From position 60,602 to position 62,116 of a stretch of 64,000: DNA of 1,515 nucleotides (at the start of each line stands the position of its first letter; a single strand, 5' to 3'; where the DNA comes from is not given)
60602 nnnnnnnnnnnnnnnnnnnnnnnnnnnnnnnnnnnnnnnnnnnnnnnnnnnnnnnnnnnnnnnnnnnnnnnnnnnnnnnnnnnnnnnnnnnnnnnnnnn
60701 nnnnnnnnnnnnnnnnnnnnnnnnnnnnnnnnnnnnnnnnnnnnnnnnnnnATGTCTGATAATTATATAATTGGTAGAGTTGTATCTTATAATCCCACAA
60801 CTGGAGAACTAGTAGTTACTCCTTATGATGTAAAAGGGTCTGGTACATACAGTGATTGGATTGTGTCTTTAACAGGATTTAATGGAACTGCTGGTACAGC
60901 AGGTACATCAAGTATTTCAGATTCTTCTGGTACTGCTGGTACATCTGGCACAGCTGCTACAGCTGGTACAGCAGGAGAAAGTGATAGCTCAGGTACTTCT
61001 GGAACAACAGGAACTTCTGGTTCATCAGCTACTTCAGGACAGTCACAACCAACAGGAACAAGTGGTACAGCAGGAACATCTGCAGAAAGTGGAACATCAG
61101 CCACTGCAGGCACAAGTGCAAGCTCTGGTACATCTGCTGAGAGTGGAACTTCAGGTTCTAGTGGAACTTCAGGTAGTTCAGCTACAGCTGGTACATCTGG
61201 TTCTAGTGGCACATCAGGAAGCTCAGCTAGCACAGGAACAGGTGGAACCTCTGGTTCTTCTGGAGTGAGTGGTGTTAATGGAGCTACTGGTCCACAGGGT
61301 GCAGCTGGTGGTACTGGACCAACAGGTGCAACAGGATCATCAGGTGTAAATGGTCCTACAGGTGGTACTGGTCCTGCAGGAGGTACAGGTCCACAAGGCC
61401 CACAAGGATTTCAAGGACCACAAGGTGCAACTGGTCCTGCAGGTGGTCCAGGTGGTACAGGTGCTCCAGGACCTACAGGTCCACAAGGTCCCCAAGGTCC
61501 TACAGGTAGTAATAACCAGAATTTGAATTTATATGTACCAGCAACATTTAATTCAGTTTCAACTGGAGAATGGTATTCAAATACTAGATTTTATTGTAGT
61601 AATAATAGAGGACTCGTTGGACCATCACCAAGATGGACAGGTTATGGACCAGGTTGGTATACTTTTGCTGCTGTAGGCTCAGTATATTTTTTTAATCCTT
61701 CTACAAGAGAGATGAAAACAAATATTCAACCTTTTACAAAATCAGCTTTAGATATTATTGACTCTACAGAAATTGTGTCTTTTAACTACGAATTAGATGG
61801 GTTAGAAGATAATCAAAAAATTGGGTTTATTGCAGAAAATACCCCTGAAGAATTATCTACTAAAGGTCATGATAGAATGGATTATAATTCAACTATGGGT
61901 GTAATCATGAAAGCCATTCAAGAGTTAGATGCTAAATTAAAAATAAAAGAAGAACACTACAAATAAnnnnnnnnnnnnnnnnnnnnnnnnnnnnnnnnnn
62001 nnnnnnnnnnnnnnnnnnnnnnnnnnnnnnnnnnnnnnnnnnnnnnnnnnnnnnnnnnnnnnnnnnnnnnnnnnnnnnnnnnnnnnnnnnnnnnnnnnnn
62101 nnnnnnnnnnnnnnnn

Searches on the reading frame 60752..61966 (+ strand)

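Call 30: search_protein_families(library=phrogs, proteins=[window:60752-61966:+], max_evalue=0.00001)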
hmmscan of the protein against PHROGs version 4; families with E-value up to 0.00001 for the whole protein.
window:60752-61966:+ (404 aa): 15 families
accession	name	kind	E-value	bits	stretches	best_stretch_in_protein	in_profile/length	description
phrog_5073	-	tail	1.3e-19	71.6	1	151-254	259-362/519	tail fiber protein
phrog_6320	-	tail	1.6e-16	61.3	1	127-252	78-200/745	tail fiber protein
phrog_8745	-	tail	3.5e-15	55.4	1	147-258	1380-1491/1803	tail fiber protein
phrog_366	-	tail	8.6e-14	52.8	1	177-278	309-410/474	tail fiber protein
phrog_819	-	tail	4.2e-12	46.1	1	146-253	477-587/1024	tail protein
phrog_1806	-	tail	2.7e-11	44.3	1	131-251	108-232/276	collagen like minor tail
phrog_17524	-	tail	6.4e-11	43.5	1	307-398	115-214/246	tail protein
phrog_28263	-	tail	7.5e-09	34.4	1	41-252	552-757/1400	tail fiber protein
phrog_18350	-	tail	6.8e-08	33.5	0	146-252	95-199/253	tail fiber protein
phrog_36982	-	unknown function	6.9e-08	31.8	1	32-253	465-684/944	-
phrog_29268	-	unknown function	1.2e-07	31.3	1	159-253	406-500/653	-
phrog_26246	-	tail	2.3e-07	31.3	0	126-256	83-210/329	tail protein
phrog_30509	-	tail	2.8e-07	31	1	172-253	37-118/254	collagen like minor tail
phrog_5555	-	tail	3e-07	30.2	1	305-397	658-768/788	tail protein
phrog_38766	-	head and packaging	6.6e-06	25.9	0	129-218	82-174/478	virion structural protein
